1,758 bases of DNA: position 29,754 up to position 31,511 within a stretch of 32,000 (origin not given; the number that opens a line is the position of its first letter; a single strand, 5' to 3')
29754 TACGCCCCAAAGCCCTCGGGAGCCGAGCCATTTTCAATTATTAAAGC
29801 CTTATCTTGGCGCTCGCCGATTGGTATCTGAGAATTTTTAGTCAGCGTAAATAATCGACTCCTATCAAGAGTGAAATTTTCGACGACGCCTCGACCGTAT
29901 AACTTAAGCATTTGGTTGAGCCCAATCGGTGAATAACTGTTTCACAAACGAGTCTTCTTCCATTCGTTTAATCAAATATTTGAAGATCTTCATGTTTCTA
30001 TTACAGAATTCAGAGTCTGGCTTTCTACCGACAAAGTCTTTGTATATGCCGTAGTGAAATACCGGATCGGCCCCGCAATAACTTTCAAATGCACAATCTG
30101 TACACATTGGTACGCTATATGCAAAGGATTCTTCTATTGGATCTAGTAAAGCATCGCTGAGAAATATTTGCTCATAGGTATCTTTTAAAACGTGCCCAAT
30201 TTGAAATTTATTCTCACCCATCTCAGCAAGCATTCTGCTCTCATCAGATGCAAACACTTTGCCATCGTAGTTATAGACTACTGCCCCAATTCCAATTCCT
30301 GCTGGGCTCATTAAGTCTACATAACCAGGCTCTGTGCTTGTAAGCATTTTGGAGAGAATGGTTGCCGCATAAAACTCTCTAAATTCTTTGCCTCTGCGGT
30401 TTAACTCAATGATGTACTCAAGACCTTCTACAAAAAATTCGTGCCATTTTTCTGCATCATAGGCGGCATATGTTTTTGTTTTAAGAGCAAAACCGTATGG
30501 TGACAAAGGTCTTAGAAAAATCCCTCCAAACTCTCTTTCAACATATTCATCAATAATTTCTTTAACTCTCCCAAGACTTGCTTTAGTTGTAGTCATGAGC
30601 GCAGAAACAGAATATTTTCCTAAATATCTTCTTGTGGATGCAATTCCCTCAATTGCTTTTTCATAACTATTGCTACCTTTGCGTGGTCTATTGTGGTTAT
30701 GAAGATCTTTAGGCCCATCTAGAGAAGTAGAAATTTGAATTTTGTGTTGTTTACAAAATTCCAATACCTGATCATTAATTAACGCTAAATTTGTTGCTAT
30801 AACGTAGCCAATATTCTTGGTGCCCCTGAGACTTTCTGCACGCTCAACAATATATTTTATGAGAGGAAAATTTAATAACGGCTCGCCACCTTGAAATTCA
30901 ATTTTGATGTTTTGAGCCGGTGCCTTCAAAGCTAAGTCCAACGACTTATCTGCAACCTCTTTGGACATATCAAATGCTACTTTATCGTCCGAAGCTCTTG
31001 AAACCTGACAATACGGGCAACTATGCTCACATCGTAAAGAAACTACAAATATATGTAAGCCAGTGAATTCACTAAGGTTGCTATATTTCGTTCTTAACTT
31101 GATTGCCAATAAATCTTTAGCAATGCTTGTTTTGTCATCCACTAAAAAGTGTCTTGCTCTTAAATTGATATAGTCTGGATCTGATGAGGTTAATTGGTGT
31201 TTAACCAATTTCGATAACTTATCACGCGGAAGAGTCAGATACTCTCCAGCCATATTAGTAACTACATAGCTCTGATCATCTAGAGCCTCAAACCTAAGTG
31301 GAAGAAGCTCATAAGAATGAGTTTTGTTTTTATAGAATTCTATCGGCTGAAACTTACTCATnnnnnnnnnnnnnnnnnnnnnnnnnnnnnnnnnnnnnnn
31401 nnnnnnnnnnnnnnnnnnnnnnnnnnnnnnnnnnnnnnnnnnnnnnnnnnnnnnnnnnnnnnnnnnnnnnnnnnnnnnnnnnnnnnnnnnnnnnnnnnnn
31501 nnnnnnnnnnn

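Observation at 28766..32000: His-Xaa-Ser (Hxs) radical-SAM peptide-maturation cluster: hxsA-hxsD-hxsB-hxsC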

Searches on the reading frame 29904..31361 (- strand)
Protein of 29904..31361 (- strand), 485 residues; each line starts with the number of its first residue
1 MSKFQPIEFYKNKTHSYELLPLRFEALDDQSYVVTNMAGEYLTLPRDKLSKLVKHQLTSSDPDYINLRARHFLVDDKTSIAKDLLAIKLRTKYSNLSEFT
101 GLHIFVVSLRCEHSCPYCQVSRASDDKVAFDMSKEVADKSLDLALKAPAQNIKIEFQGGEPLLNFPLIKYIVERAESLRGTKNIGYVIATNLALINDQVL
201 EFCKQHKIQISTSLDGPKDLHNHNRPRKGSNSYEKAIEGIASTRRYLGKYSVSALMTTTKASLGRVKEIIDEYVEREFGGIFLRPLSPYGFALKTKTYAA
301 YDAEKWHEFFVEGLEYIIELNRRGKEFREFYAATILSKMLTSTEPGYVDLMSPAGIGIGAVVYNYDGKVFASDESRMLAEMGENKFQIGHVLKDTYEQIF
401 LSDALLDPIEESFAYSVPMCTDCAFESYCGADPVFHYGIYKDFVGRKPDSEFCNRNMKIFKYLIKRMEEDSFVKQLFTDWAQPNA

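Call 3: search_protein_families(library=ncbifam, proteins=[window:29904-31361:-], max_evalue=0.01)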
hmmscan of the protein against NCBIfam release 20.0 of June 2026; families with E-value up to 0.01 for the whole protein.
window:29904-31361:- (485 aa): 59 families (the best 25 are shown)
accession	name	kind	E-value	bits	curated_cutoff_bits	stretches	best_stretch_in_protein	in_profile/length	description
TIGR03978.1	rSAM_paired_1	equivalog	4.4e-180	599.4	370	1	19-481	1-466/466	His-Xaa-Ser system radical SAM maturase HxsB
NF047865.1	rSAM_PapB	equivalog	2.3e-31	109.3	340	1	106-431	8-314/330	PapB family radical SAM/SPASM ranthipeptide maturase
TIGR04068.1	rSAM_ocin_clost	equivalog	2.8e-28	99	500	1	103-250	86-239/462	Cys-rich peptide radical SAM maturase CcpM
TIGR04064.1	rSAM_nif11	equivalog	4.7e-27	94.8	518.7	1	83-457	69-423/459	nif11-like peptide radical SAM maturase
TIGR03942.1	sulfatase_rSAM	equivalog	1.3e-24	86.9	349.45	1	106-468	6-358/363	anaerobic sulfatase maturase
NF040492.1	not_ScfB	exception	1e-23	83.9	855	1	104-431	98-413/450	ScfB-related radical SAM/SPASM orphan maturase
TIGR03974.1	rSAM_six_Cys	equivalog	7e-23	81.2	425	1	104-430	100-413/451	thioether cross-link-forming SCIFF peptide maturase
TIGR03906.1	quino_hemo_SAM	equivalog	1.5e-22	79.9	453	1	106-254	99-249/467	quinohemoprotein amine dehydrogenase maturation protein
NF041707.1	rSAM_YhhB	equivalog_domain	6.8e-22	77.9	445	1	107-244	8-153/369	cyclophane-forming radical SAM/SPASM peptide maturase YhhB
NF035951.1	rSAM_RumMC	equivalog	2.7e-20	72.5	720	1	107-249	118-265/510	RumMC family radical SAM sactipeptide maturase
TIGR04083.1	rSAM_pep_methan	hypoth_equivalog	1.7e-19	69.9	300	1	106-472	5-348/376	TIGR04083 family peptide-modifying radical SAM enzyme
NF038170.1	lachnocin_rSAM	equivalog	2.2e-19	69.7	550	1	108-249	83-229/440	lachnocin radical SAM maturase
NF041718.1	rSAM_phane_AMC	equivalog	1.1e-18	67.4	425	1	111-433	16-328/362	cyclophane-forming radical SAM peptide maturase AmcB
TIGR04163.1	rSAM_cobopep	equivalog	1.5e-18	66.8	375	1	110-457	73-409/428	peptide-modifying radical SAM enzyme CbpB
NF038107.1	rSAM_NF038107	equivalog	5.3e-18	65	600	1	25-271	11-261/444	Cys-every-fifth radical SAM/SPASM peptide maturase CefB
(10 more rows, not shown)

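Call 4: search_protein_families(library=pfam, proteins=[window:29904-31361:-], max_evalue=0.01)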
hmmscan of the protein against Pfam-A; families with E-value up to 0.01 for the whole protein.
window:29904-31361:- (485 aa): 2 families
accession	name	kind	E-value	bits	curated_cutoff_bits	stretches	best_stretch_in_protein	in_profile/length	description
PF04055.27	Radical_SAM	-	2e-14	54.5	29.5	1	107-255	3-148/166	Radical SAM superfamily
PF13353.11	Fer4_12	-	1.2e-10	42.3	22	1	101-232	5-133/137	4Fe-4S single cluster domain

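Call 13: search_protein_families(library=padloc, proteins=[window:29904-31361:-], max_evalue=0.01)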
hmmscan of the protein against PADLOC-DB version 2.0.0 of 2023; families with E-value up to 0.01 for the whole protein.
window:29904-31361:- (485 aa): 2 families
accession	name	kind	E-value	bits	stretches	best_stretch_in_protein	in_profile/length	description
PDLC02903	pVip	-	2.8e-08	31.6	1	109-228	8-114/257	Viperins not associated with kinases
PDLC02904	pVip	-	6.1e-07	27.2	1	107-246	9-139/262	Viperins associated with kinases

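Call 15: find_related_loci(query=window:29904-31361:-, collection=genome_contigs, flank=10000)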
Query window:29904-31361:- (485 aa) in genome_contigs; peptide patterns used: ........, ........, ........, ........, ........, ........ (x = any residue, [..] = any of these).
40 stretches matched a pattern; 3 encode a relative of the query (tblastn E <= 1e-3); 3 distinct loci.
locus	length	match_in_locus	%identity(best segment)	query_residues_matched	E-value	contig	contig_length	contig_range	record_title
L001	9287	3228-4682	73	1-485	0e+0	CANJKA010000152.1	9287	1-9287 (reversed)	MAG: Flavobacteriales bacterium isolate RH-23may17-1262 genome assembly, contig: RH-23may17-C60500, whole genome shotgun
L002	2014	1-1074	76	128-485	0e+0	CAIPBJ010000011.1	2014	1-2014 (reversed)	MAG: uncultured Methylophilaceae bacterium isolate AM-lipid-02-D1_bin-0045 genome assembly, contig: bin-0045:011/143, wh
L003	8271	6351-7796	55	1-481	0e+0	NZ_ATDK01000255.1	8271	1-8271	Pseudomonas avellanae BPIC 631 contig255, whole genome shotgun sequence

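Call 16: search_dna_similar(query=window:29904-31361:-, collection=plasmids, mode=protein, max_rows=25, rows=spread)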
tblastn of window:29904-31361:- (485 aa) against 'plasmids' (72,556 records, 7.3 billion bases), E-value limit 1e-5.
Records with a match: 588; places in all: 606; records where one place covers at least 80% of the query: 398.
Best place of each record, by identity: 60-80% 4; <60% 584.
By first word of the organism name: Klebsiella 326; Rhizobium 36; Bacillus 34; Agrobacterium 26; Leisingera 14; Clostridium 12; Sinorhizobium 11; Paracoccus 11; Escherichia 10; Pantoea 7; and 61 more.
By predicted mobility (MOB-suite, as given by PLSDB): conjugative 368; non-mobilizable 201; mobilizable 19.
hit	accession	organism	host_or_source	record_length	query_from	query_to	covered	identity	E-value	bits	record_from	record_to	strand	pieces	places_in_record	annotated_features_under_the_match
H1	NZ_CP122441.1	Mesorhizobium sp. WSM4875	Cicer arietinum kabuli,cell culture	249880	1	485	100%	61.1%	0e+0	629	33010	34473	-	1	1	hxsB: His-Xaa-Ser system radical SAM maturase HxsB | hypothetical protein | hxsC: His-Xaa-Ser system radical SAM maturase HxsC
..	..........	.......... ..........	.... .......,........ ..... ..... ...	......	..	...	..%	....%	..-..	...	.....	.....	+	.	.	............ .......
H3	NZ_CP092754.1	Klebsiella pneumoniae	Homo sapiens,Rectal Swab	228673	13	481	97%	30.4%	4e-72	255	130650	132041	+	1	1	hxsB: His-Xaa-Ser system radical SAM maturase HxsB | hxsD: His-Xaa-Ser system protein HxsD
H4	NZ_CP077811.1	Klebsiella pneumoniae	Pteropus poliocephalus,whole organism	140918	13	481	97%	30.4%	5e-72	255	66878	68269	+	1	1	hxsB: His-Xaa-Ser system radical SAM maturase HxsB | hxsD: His-Xaa-Ser system protein HxsD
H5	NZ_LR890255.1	Klebsiella pneumoniae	Homo sapiens,wound swab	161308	13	481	97%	30.4%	5e-72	255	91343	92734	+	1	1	hxsB: His-Xaa-Ser system radical SAM maturase HxsB | hxsD: His-Xaa-Ser system protein HxsD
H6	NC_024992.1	Klebsiella pneumoniae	-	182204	13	481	97%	30.4%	5e-72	255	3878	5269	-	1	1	hxsB: His-Xaa-Ser system radical SAM maturase HxsB | hxsD: His-Xaa-Ser system protein HxsD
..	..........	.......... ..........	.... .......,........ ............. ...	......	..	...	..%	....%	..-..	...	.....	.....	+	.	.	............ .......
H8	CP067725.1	Klebsiella pneumoniae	Homo sapiens,urine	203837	13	481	97%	30.4%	5e-72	255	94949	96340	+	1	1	hxsB: His-Xaa-Ser system radical SAM maturase HxsB | hxsD: His-Xaa-Ser system protein HxsD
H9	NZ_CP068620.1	Klebsiella pneumoniae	Homo sapiens,blood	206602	13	481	97%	30.4%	5e-72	255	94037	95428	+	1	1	hxsB: His-Xaa-Ser system radical SAM maturase HxsB | hxsD: His-Xaa-Ser system protein HxsD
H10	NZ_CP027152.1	Klebsiella pneumoniae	-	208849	13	481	97%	30.4%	5e-72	255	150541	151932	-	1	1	hxsB: His-Xaa-Ser system radical SAM maturase HxsB | hxsD: His-Xaa-Ser system protein HxsD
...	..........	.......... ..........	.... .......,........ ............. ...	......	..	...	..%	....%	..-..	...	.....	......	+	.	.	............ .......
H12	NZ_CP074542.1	Klebsiella pneumoniae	Homo sapiens,urine straight cath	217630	13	481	97%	30.4%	5e-72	255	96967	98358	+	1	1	hxsB: His-Xaa-Ser system radical SAM maturase HxsB | hxsD: His-Xaa-Ser system protein HxsD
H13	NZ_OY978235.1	Klebsiella pneumoniae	Homo sapiens,human blood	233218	13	481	97%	30.4%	5e-72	255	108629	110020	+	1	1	hxsB: His-Xaa-Ser system radical SAM maturase HxsB | hxsD: His-Xaa-Ser system protein HxsD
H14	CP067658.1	Klebsiella pneumoniae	Homo sapiens,urine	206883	13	481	97%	30.4%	1e-71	254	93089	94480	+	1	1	hxsB: His-Xaa-Ser system radical SAM maturase HxsB | hxsD: His-Xaa-Ser system protein HxsD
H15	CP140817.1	Rhizobium ruizarguesonis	Trifolium pratense,whole organism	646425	19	470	93%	29.3%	5e-46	179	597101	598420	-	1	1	hxsB: His-Xaa-Ser system radical SAM maturase HxsB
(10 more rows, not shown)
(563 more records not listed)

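Call 17: get_annotated_region(hit=H1, flank=7000)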
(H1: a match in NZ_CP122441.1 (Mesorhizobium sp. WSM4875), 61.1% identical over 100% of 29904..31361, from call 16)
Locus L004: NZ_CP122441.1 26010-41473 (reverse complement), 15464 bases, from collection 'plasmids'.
description: Mesorhizobium sp. WSM4875 plasmid pWSM4875, complete sequence
organism: Mesorhizobium sp. WSM4875 (NCBI taxid 3038539)
taxonomy: Bacteria; Pseudomonadota; Alphaproteobacteria; Hyphomicrobiales; Phyllobacteriaceae; Mesorhizobium; Mesorhizobium sp. WSM4875
host: -; source: Cicer arietinum kabuli,cell culture; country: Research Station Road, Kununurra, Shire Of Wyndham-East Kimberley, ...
typing (MOB-suite, as given by PLSDB): conjugative; relaxase MOBQ; mating-pair formation MPF_T
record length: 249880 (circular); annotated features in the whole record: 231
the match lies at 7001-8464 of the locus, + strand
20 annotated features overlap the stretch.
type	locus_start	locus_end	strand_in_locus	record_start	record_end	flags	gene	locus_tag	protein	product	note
CDS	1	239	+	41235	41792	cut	-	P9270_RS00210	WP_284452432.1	helix-turn-helix transcriptional regulator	-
CDS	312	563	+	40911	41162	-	-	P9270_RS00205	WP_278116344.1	type II toxin-antitoxin system VapB family antitoxin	-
CDS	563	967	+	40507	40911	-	-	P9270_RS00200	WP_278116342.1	type II toxin-antitoxin system VapC family toxin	-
CDS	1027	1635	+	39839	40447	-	-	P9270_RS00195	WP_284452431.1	hypothetical protein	-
CDS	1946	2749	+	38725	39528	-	-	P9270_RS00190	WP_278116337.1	TIGR04255 family protein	-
CDS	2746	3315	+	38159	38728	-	-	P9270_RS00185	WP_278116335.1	hypothetical protein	-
CDS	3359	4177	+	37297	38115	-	-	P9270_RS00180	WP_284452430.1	hypothetical protein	-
CDS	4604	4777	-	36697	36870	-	-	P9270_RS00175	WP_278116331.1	hypothetical protein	-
CDS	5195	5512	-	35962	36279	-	-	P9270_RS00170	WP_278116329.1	DUF736 domain-containing protein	-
CDS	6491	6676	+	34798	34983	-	-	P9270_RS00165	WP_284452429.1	hypothetical protein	-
CDS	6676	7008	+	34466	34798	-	-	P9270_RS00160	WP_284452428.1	hypothetical protein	-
CDS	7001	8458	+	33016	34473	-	hxsB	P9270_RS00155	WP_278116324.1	His-Xaa-Ser system radical SAM maturase HxsB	-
CDS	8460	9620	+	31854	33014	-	hxsC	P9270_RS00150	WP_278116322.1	His-Xaa-Ser system radical SAM maturase HxsC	-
CDS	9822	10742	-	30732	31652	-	-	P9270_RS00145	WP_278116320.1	zincin-like metallopeptidase domain-containing protein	-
CDS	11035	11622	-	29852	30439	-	-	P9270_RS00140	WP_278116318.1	hypothetical protein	-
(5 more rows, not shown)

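Call 18: get_annotated_region(hit=H3, flank=5000)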
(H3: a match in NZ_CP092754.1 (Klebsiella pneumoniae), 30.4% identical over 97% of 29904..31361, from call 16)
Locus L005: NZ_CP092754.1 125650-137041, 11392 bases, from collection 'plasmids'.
description: Klebsiella pneumoniae strain bat17 plasmid unnamed1, complete sequence
organism: Klebsiella pneumoniae (NCBI taxid 573)
taxonomy: Bacteria; Pseudomonadota; Gammaproteobacteria; Enterobacterales; Enterobacteriaceae; Klebsiella; Klebsiella pneumoniae
host: -; source: Homo sapiens,Rectal Swab; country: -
typing (MOB-suite, as given by PLSDB): conjugative; replicon IncFIB,IncFII,rep_cluster_2183; relaxase MOBF,MOBF; mating-pair formation MPF_F
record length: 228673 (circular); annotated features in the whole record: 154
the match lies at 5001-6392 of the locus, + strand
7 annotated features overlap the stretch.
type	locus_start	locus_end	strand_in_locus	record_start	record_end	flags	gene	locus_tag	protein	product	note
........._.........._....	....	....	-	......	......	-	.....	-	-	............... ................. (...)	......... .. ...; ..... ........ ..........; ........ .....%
CDS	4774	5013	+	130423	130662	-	hxsD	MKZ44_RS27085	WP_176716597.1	His-Xaa-Ser system protein HxsD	-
CDS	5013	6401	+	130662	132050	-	hxsB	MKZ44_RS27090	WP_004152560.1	His-Xaa-Ser system radical SAM maturase HxsB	-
CDS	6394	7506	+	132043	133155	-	hxsC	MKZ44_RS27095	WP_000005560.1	His-Xaa-Ser system radical SAM maturase HxsC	-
CDS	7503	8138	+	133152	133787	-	hxsA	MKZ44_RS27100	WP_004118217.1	His-Xaa-Ser repeat protein HxsA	-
CDS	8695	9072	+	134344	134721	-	-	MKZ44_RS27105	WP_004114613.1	transposase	GO:0006313 - DNA transposition [Evidence IEA]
CDS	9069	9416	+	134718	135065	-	tnpB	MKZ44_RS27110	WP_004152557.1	IS66 family insertion sequence element accessory protein TnpB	-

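Call 47: search_protein_families(library=pfam, proteins=[L005:7503-8135:+, L001:878-2281:+, L001:508-882:+], max_evalue=0.01)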
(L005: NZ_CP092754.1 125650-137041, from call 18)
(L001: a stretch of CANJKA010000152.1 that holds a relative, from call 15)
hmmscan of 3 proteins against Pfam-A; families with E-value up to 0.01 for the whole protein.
L005:7503-8135:+ (211 aa): 1 family
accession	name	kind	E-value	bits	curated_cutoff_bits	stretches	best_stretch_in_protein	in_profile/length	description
PF01471.23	PG_binding_1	-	1.5e-05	25.5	23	1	154-191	7-44/57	Putative peptidoglycan binding domain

L001:878-2281:+ (468 aa): 2 families
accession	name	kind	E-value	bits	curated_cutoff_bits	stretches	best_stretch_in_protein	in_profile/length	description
PF03150.19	CCP_MauG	-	1.4e-31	110.5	25.6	1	60-294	2-148/149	Di-haem cytochrome c peroxidase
PF21419.2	RoxA-like_Cyt-c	-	0.00034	20.5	26.7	1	365-390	4-29/39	RoxA-like, cytochrome c-like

L001:508-882:+ (125 aa): 0 families

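Call 78: find_related_loci(query=window:29904-31361:-, collection=viral_contigs, flank=8000)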
Query window:29904-31361:- (485 aa) in viral_contigs; peptide patterns used: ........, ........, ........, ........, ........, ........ (x = any residue, [..] = any of these).
4 stretches matched a pattern, but none encodes a relative of the query by tblastn (E <= 1e-3).
